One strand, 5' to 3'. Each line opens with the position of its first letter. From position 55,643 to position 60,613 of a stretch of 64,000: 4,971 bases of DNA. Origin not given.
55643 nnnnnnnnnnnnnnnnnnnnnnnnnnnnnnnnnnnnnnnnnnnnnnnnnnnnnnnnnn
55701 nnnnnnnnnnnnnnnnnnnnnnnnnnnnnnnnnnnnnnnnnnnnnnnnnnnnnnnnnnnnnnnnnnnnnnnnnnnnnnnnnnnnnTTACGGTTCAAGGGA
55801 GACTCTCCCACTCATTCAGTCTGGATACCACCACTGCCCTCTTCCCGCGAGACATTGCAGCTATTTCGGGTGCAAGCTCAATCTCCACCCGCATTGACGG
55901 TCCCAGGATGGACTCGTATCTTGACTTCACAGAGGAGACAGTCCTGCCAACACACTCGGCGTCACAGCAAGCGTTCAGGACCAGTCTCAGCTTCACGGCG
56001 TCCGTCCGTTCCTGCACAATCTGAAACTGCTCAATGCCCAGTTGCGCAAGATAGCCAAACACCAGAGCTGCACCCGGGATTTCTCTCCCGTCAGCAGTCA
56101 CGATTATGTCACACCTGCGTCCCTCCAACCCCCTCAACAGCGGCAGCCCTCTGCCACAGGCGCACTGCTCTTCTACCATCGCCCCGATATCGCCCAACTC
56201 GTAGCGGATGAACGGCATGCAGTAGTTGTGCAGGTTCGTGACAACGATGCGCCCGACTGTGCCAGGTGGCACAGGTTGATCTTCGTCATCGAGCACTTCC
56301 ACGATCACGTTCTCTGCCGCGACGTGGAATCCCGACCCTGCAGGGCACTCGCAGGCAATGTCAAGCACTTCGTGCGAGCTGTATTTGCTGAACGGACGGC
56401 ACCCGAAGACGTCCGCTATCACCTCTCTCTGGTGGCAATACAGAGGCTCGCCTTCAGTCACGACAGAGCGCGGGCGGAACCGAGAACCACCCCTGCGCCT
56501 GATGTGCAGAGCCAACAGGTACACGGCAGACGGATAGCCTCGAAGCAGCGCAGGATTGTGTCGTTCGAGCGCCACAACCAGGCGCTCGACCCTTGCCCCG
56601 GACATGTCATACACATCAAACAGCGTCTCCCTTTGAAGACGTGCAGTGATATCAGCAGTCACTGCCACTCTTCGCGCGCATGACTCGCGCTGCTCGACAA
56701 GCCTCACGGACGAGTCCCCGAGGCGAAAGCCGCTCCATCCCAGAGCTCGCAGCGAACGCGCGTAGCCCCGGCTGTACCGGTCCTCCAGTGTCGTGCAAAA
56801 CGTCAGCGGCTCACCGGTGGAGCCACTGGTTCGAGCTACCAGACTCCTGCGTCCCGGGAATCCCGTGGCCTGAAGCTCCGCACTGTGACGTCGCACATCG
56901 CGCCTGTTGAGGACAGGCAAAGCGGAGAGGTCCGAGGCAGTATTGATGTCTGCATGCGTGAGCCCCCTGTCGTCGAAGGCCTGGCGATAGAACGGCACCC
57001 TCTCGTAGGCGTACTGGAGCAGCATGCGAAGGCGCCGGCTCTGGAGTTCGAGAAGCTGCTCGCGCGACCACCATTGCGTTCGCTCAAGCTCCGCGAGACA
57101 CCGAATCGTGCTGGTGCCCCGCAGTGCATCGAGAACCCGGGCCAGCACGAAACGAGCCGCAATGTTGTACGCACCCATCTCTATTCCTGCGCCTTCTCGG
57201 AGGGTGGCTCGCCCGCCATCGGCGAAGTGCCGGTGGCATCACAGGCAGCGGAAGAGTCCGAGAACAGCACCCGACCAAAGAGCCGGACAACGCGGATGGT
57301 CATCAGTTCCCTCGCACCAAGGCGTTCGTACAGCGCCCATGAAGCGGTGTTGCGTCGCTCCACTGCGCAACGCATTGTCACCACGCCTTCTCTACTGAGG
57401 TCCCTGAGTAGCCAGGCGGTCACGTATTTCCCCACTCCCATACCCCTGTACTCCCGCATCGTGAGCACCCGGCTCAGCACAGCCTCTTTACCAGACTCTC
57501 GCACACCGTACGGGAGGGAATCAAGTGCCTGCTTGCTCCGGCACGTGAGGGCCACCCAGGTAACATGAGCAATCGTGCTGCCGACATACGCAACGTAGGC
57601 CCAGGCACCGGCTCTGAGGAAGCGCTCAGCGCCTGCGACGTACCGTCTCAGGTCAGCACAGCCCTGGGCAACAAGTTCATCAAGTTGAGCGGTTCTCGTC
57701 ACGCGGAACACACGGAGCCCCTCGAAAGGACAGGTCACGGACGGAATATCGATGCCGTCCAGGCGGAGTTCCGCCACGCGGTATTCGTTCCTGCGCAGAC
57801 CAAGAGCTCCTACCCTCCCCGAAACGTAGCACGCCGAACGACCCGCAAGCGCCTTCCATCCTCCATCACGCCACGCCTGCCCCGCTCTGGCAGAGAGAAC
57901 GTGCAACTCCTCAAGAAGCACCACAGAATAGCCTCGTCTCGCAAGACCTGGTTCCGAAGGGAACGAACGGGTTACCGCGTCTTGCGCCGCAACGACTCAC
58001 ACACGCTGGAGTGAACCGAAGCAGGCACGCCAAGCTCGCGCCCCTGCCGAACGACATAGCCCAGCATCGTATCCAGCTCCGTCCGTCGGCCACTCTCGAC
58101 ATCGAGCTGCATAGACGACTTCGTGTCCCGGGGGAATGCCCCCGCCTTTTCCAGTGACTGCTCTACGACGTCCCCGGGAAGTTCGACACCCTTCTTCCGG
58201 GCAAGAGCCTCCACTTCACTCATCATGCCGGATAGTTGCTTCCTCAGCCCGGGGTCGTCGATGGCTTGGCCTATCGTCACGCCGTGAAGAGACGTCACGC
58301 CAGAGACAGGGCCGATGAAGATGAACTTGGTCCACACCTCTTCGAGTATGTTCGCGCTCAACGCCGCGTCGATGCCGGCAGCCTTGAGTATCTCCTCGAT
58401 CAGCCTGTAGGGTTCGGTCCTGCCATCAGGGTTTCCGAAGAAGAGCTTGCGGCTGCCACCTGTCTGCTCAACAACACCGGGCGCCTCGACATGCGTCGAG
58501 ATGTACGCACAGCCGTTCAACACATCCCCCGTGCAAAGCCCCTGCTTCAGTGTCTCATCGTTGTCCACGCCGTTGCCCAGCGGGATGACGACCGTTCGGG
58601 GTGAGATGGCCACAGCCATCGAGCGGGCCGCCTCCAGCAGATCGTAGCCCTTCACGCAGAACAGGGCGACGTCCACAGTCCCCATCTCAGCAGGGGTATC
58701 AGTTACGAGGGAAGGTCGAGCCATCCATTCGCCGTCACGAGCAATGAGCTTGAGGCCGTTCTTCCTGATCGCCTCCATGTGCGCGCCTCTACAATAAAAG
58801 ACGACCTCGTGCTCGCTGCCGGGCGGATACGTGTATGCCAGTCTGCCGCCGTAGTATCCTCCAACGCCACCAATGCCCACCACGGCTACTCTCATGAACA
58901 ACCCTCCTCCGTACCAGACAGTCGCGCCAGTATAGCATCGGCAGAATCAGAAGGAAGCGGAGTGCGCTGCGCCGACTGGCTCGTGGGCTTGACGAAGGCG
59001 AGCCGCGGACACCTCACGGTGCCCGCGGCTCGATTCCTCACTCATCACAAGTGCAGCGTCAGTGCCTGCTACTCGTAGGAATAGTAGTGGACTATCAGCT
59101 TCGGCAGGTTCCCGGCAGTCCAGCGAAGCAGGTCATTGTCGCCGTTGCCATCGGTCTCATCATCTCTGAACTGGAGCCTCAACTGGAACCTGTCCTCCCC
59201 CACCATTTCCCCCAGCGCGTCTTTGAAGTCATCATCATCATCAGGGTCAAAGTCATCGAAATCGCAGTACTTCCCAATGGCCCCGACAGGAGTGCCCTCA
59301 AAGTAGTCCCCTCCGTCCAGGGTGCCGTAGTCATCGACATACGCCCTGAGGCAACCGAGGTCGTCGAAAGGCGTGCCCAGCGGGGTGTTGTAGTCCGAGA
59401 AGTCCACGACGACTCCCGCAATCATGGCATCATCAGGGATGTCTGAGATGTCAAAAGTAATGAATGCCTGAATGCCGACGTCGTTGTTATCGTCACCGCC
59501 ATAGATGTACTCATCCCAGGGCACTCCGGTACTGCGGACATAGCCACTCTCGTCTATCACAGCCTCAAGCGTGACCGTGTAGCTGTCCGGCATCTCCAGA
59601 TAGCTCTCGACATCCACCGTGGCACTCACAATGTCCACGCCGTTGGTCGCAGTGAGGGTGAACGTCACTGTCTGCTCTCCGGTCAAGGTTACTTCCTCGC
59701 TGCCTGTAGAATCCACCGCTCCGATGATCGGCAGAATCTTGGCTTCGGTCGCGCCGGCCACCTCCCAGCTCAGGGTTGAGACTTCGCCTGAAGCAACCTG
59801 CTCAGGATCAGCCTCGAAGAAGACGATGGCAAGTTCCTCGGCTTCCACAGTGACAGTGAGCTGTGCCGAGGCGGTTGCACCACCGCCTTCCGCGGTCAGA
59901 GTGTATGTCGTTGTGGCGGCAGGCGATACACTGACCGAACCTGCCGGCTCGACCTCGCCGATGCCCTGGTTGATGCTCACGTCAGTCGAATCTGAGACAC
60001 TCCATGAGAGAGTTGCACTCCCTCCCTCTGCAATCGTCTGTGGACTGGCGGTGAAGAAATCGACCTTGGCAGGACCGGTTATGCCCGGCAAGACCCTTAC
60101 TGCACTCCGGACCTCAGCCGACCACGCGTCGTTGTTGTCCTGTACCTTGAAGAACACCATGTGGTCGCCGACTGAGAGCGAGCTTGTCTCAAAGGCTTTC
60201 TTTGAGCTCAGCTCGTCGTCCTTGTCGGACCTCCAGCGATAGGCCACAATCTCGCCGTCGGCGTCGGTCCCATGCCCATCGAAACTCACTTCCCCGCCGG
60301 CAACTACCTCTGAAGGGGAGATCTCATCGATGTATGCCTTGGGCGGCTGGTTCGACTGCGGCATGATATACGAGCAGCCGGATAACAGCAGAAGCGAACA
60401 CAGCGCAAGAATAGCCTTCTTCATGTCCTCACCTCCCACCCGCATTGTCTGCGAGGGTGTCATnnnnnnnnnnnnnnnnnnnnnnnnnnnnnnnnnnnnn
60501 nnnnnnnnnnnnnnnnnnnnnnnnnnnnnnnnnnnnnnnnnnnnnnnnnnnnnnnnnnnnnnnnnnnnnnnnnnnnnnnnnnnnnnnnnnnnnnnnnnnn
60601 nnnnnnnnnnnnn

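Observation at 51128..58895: Array of five diverged GNAT paralogues wrapped around a CapK/PaaK-type ligase, with a Fem/BioF2-like transferase and a PanE-type reductase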

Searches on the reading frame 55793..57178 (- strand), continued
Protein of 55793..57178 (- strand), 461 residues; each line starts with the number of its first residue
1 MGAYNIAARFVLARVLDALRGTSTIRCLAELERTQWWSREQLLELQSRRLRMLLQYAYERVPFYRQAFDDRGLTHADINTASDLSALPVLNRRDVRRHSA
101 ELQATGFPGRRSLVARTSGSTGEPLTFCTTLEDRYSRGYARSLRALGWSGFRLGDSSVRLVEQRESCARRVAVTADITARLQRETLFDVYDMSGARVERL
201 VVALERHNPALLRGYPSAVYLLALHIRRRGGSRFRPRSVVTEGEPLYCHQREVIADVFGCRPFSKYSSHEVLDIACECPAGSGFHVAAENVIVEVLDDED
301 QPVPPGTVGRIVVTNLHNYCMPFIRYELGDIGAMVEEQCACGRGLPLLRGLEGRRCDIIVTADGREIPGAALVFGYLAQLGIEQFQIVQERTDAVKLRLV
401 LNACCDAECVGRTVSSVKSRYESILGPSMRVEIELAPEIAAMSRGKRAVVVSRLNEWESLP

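Call 80: search_protein_families(library=ncbifam, proteins=[L012:6152-8179:+, L015:12994-13800:+], max_evalue=0.001)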
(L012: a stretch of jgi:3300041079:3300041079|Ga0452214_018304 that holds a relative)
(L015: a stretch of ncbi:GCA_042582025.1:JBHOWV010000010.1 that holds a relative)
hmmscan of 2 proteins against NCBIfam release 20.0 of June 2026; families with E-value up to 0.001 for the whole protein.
L012:6152-8179:+ (675 aa): 9 families
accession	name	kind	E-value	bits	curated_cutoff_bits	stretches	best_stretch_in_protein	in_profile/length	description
TIGR01536.1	asn_synth_AEB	equivalog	3.5e-128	428.8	267.1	1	3-593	2-514/517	asparagine synthase (glutamine-hydrolyzing)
NF033535.1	lass_lactam_cya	exception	4.5e-114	382.4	525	2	77-449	44-404/668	lasso peptide isopeptide bond-forming cyclase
TIGR03108.1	eps_aminotran_1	hypoth_equivalog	7.9e-112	375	816.9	1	74-662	42-627/628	XrtA/PEP-CTERM system amidotransferase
TIGR03104.1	trio_amidotrans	equivalog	5.3e-92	308.9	570.1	2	77-421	44-381/589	N-acetylglutaminylglutamine amidotransferase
NF006949.0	PRK09431.1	equivalog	1.1e-66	225.5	499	3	75-200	43-167/554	asparagine synthase B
NF033561.1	macrolact_Ik_Al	subfamily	4.2e-27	95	300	1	168-661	93-556/561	albusnodin/ikarugamycin family macrolactam cyclase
TIGR01134.1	purF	equivalog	3.8e-11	43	350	1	28-208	24-210/432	amidophosphoribosyltransferase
TIGR01135.1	glmS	equivalog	1.5e-10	40.2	418.05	1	52-200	46-199/607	glutamine--fructose-6-phosphate transaminase (isomerizing)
NF001484.0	PRK00331.1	subfamily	1.7e-10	39.9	381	1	27-200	24-200/601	isomerizing glutamine--fructose-6-phosphate transaminase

L015:12994-13800:+ (268 aa): 7 families
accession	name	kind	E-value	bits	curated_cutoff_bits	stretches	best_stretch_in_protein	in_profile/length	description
TIGR00460.1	fmt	equivalog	5.9e-22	78.2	201.5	1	108-230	63-189/315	methionyl-tRNA formyltransferase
NF005414.0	PRK06988.1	equivalog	4.2e-18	65.4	316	1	103-230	58-187/311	formyltransferase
TIGR00639.1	PurN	equivalog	1.2e-17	64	150.1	1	112-227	69-186/192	phosphoribosylglycinamide formyltransferase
NF005998.1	PRK08125.1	equivalog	2.6e-15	55.9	777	1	108-239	61-194/649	bifunctional UDP-4-amino-4-deoxy-L-arabinose formyltransferase/UDP-glucuronic acid oxidase ArnA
NF005755.0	PRK07579.1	equivalog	7e-13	49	238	1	146-226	88-168/245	dTDP-4-amino-4,6-dideoxyglucose formyltransferase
NF004684.0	PRK06027.1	subfamily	3e-07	30.4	223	1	115-224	158-269/286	formyltetrahydrofolate deformylase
TIGR00655.1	PurU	equivalog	1.6e-06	28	285.95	1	115-218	153-258/280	formyltetrahydrofolate deformylase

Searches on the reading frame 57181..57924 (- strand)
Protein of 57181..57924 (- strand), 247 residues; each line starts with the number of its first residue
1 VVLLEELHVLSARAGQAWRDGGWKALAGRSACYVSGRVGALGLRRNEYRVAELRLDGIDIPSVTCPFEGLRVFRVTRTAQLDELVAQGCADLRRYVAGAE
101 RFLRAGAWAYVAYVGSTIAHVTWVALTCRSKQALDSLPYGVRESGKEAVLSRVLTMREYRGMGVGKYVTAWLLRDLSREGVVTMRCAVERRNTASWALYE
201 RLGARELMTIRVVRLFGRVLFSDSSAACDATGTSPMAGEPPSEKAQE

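Call 3: search_protein_families(library=pfam, proteins=[window:57181-57924:-], max_evalue=0.1)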
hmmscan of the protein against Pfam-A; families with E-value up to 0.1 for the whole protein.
window:57181-57924:- (247 aa): 5 families
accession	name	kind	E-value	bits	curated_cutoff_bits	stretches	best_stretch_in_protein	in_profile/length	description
PF00583.31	Acetyltransf_1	-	5.2e-08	33.6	20.7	1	140-203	55-115/116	Acetyltransferase (GNAT) family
PF08445.16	FR47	-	2.7e-06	27.7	22.1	1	148-207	22-80/86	FR47-like protein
PF13508.13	Acetyltransf_7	-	0.002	18.9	27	1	147-203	29-81/84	Acetyltransferase (GNAT) domain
PF13302.13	Acetyltransf_3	-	0.033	15.3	25.4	1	146-205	79-138/138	Acetyltransferase (GNAT) domain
PF13673.13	Acetyltransf_10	-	0.054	13.9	23.6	1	141-205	45-108/128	Acetyltransferase (GNAT) domain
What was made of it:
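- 57181..57924 (-): P5, the most divergent family copy. It is the only one that passes the Pfam GNAT threshold. PF00583 at 33.6 bits against a cut-off of 20.7 (call 3).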

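Call 4: search_protein_families(library=ncbifam, proteins=[window:57181-57924:-], max_evalue=0.1)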
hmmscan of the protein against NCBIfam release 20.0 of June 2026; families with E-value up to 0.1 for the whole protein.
window:57181-57924:- (247 aa): 9 families
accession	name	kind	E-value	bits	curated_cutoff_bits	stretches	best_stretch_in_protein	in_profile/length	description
NF007025.1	PRK09491.1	equivalog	0.0001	22.3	173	1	147-207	62-122/145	ribosomal protein S18-alanine N-acetyltransferase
TIGR01575.1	rimI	equivalog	0.00042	20.5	86.4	1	143-208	51-116/132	ribosomal protein S18-alanine N-acetyltransferase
NF040504.1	resist_ArsN1b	equivalog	0.0011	18.8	210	1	141-211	70-140/159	arsinothricin resistance N-acetyltransferase ArsN1 family B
NF040503.1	resist_ArsN1a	equivalog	0.0028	17.4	170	1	154-207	83-136/159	arsinothricin resistance N-acetyltransferase ArsN1 family A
NF002959.0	PRK03624.1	equivalog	0.0062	16.2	124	1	156-210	81-135/147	GNAT family acetyltransferase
TIGR02406.1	ectoine_EctA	equivalog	0.0075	16.3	120.6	1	153-224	72-143/157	diaminobutyrate acetyltransferase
TIGR03448.1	mycothiol_MshD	equivalog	0.025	13.9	163.1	1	157-204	238-285/294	mycothiol synthase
NF049894.1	CG3035_N_ac_Glu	equivalog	0.027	13.7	280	1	150-213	235-298/300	N-acetylglutamate synthase, CG3035 family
TIGR03199.1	pucC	equivalog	0.093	12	306.05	0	167-224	135-193/264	xanthine dehydrogenase subunit C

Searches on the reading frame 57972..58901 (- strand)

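Call 3: search_protein_families(library=pfam, proteins=[window:57972-58901:-], max_evalue=0.1)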
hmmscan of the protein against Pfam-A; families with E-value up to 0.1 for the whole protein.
window:57972-58901:- (309 aa): 2 families
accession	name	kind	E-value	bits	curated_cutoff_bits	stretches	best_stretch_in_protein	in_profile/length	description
PF08546.17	ApbA_C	-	3.9e-29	102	22.7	1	184-307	1-124/125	Ketopantoate reductase PanE/ApbA C terminal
PF02558.23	ApbA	-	6.2e-29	101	22.2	1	5-158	1-148/150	Ketopantoate reductase PanE/ApbA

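Call 4: search_protein_families(library=ncbifam, proteins=[window:57972-58901:-], max_evalue=0.1)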
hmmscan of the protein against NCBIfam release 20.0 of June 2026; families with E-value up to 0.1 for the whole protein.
window:57972-58901:- (309 aa): 15 families
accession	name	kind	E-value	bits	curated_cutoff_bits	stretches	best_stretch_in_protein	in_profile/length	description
TIGR00745.1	apbA_panE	subfamily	1.3e-65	221.7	141.35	1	4-308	1-302/305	2-dehydropantoate 2-reductase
NF005091.0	PRK06522.2-2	equivalog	2.1e-63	214.3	252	1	3-307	2-296/302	2-dehydropantoate 2-reductase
NF005094.0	PRK06522.2-5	equivalog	2.8e-52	177.9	382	1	3-302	1-296/307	2-dehydropantoate 2-reductase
NF005089.0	PRK06522.1-4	subfamily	9.4e-47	160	223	2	111-304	123-314/326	2-dehydropantoate 2-reductase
NF004887.0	PRK06249.1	equivalog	1.3e-36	126.4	360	1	3-293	6-296/316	putative 2-dehydropantoate 2-reductase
NF006083.0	PRK08229.1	equivalog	3.8e-29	101.7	371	2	3-233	3-225/341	2-dehydropantoate 2-reductase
NF005092.1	PRK06522.2-3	equivalog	6.8e-29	100.9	500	1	3-298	1-285/296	2-dehydropantoate 2-reductase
NF005088.0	PRK06522.1-2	subfamily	2.6e-26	92.4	371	1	3-300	1-294/308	2-dehydropantoate 2-reductase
NF005087.0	PRK06522.1-1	equivalog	9.8e-21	74.1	351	1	3-307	1-288/296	2-dehydropantoate 2-reductase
NF004311.0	PRK05708.1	equivalog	1.7e-19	69.8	378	1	1-306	1-295/305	putative 2-dehydropantoate 2-reductase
NF009541.0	PRK12921.1-1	equivalog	8.9e-17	61.3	338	1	5-297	8-282/297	oxidoreductase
NF005093.0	PRK06522.2-4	equivalog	1.2e-15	57.7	308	1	3-306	4-295/304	2-dehydropantoate 2-reductase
NF009543.0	PRK12921.1-5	equivalog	1.2e-11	44.3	339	1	3-292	1-287/305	oxidoreductase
NF009542.0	PRK12921.1-4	equivalog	9.9e-11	41.5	288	1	74-292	60-267/286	oxidoreductase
NF005090.0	PRK06522.2-1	equivalog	2.8e-08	33.4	496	1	2-288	2-273/296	2-dehydropantoate 2-reductase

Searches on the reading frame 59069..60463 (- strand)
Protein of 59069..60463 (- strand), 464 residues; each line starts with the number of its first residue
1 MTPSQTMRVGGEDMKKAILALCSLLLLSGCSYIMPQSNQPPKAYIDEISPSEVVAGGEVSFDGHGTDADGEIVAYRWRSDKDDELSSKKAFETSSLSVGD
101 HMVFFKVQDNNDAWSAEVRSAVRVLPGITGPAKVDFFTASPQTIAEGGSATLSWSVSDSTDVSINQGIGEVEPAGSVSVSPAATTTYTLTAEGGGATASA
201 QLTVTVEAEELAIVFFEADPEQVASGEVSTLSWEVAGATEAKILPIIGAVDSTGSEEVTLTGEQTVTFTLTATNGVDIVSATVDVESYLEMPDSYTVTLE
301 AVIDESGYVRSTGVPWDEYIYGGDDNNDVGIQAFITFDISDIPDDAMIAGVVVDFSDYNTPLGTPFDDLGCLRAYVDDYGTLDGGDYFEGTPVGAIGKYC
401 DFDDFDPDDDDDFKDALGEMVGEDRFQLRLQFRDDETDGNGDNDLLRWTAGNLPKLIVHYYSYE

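Call 3: search_protein_families(library=pfam, proteins=[window:59069-60463:-], max_evalue=0.1)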
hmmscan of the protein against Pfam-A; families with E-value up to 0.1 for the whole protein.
window:59069-60463:- (464 aa): 9 families
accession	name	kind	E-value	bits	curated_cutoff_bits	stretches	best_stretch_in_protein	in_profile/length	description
PF00801.26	PKD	-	9.7e-06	25.9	23.5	1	51-119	7-77/80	PKD domain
PF22352.2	K319L-like_PKD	-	5e-05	23.7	27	1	57-113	12-74/84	K319L-like, PKD domain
PF23993.1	DUF7311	-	0.0032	18.5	27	1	180-281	59-149/150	Domain of unknown function (DUF7311)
PF22829.2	HphA_C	-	0.025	15.4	31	1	144-203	30-88/113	HphA C-terminal domain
PF08139.17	LPAM_1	-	0.025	15.4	20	1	14-31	1-18/18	Prokaryotic membrane lipoprotein lipid attachment site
PF25549.1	DUF7927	-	0.032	14.9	31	0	171-259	8-89/132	Domain of unknown function (DUF7927)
PF18911.6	PKD_4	-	0.042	14.3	27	1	47-121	8-82/85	PKD domain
PF22797.1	SlpA_D2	-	0.064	14.2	24.5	0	164-208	59-100/102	SlpA domain II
PF24107.1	DUF7382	-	0.087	13.1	27.4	0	250-287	6-43/65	Domain of unknown function (DUF7382)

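Call 4: search_protein_families(library=ncbifam, proteins=[window:59069-60463:-], max_evalue=0.1)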
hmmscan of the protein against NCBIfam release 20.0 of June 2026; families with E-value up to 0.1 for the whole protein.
window:59069-60463:- (464 aa): 3 families
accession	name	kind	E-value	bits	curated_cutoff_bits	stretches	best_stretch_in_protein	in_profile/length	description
NF045619.1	adhes_GNV_Cterm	subfamily_domain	6e-05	22.4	180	1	186-309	182-292/458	BapA/Bap/LapF family large adhesin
NF038112.1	myxo_dep_M36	subfamily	0.0051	14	1500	1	37-274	1285-1534/1604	myxosortase-dependent M36 family metallopeptidase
NF052250.1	PA0061_lipo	subfamily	0.051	13.7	55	0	15-46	2-31/136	PA0061/PA0062 family lipoprotein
